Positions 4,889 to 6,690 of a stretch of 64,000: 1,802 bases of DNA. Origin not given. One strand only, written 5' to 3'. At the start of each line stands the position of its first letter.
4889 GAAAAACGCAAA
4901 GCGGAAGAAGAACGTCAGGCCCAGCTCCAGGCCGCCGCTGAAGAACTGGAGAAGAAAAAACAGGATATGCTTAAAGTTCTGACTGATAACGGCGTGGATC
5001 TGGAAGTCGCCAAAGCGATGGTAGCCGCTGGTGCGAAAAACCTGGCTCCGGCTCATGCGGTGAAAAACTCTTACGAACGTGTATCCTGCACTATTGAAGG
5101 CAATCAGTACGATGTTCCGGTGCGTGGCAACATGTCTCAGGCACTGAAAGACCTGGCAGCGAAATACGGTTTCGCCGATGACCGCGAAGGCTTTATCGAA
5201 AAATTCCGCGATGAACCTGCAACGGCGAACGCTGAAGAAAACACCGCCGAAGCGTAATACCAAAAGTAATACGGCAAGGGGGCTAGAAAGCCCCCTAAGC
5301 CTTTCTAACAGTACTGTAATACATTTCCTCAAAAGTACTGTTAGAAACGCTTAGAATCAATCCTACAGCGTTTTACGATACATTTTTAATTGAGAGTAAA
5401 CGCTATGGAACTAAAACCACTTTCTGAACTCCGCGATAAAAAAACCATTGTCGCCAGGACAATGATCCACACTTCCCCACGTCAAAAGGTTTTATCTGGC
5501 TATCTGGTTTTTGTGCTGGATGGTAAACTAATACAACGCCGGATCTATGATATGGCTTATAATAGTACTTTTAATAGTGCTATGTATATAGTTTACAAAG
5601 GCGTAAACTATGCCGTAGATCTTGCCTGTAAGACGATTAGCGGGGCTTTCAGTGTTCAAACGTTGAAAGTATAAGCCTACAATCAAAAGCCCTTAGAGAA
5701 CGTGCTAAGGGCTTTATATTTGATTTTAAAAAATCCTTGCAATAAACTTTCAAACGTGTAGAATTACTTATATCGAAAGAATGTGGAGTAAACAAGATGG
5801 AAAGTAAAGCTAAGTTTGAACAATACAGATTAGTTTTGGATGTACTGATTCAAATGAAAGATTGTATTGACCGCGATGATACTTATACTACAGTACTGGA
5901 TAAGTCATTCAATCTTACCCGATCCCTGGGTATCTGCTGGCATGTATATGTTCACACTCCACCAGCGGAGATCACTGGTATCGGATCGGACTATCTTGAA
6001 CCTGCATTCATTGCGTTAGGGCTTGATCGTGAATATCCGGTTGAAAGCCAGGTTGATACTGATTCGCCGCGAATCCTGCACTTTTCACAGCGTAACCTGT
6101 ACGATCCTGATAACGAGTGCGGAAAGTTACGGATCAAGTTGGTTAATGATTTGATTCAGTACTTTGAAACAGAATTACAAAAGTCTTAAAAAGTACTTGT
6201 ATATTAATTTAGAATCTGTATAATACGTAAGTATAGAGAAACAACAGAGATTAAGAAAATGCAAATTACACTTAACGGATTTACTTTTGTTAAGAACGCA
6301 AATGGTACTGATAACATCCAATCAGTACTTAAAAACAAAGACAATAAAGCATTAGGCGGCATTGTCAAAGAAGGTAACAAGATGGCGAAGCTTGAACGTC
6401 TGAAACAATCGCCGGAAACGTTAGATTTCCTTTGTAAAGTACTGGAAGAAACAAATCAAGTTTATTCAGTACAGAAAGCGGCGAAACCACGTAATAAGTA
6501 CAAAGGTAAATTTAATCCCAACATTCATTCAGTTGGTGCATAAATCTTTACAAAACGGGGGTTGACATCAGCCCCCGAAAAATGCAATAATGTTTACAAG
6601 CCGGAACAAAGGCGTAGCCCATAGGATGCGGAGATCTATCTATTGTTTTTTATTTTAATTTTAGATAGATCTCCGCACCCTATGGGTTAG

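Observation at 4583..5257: Compositionally foreign gene (approx. 50% GC, E. coli-optimal codons) under a phage-type promoter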

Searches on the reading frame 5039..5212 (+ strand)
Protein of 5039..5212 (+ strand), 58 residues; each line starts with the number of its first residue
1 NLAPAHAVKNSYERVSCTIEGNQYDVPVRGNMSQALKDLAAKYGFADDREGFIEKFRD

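Call 56: search_solved_structures(query=A3, max_evalue=10, show_alignments=5)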
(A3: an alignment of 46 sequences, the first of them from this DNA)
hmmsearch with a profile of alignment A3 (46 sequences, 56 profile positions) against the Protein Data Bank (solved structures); distinct sequences matched with E-value up to 10: 4.
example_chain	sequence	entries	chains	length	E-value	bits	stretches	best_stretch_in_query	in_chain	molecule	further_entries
4den_A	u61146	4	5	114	0.75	13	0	18-35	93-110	Actinohivin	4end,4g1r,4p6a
3a07_A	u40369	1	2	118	0.84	12.8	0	18-35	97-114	Actinohivin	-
5b8i_B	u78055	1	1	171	1.6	11.9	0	29-52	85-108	Calcineurin subunit B, variant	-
9vyi_A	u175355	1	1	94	1.8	11.8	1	13-33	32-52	UpfC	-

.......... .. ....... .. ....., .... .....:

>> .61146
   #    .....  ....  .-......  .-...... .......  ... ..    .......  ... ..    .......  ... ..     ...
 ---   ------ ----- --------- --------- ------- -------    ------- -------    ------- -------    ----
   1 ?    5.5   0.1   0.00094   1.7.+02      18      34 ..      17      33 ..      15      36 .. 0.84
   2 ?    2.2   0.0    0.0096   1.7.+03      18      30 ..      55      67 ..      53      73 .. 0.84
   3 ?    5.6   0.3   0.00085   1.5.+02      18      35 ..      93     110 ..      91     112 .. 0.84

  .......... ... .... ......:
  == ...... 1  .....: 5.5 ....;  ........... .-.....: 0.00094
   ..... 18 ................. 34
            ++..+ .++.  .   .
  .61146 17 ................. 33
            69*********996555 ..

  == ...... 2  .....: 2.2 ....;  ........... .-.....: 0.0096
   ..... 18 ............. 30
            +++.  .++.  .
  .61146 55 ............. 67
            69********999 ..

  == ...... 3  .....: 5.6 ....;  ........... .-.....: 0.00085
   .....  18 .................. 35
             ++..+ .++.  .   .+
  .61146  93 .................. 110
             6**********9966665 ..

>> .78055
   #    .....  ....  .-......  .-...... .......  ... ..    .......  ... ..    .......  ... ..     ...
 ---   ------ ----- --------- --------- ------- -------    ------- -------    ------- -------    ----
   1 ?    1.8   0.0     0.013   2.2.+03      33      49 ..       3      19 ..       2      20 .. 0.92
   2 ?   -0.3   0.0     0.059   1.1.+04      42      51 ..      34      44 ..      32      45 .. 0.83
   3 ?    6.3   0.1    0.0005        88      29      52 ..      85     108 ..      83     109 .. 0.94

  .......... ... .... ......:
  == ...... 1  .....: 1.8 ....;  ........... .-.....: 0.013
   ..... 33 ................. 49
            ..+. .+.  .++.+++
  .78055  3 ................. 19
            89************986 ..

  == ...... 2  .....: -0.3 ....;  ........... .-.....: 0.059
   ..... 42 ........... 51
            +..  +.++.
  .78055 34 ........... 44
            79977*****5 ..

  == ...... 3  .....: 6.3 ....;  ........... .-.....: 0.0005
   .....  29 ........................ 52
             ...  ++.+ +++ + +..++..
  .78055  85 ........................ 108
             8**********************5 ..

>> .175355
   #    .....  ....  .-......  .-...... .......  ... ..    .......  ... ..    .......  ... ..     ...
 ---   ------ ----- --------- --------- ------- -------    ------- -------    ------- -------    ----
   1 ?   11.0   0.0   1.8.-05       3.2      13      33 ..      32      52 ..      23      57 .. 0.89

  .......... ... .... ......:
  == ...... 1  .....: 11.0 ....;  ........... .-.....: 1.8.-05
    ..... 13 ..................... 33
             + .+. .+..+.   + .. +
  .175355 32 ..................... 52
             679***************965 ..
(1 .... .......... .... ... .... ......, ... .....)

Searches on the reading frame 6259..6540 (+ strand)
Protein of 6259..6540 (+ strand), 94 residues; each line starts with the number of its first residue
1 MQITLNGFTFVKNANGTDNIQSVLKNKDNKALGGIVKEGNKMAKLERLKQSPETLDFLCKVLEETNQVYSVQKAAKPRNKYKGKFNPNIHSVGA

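Call 92: search_protein_families(library=pfam, proteins=[window:6259-6540:+], max_evalue=0.1)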
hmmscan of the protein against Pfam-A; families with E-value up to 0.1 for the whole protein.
window:6259-6540:+ (94 aa): 1 family
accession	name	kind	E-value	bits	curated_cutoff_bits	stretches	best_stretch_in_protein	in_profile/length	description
PF16095.11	COR-A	-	0.0095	16.3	35.3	1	8-75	66-133/143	C-terminal of Roc, COR-A domain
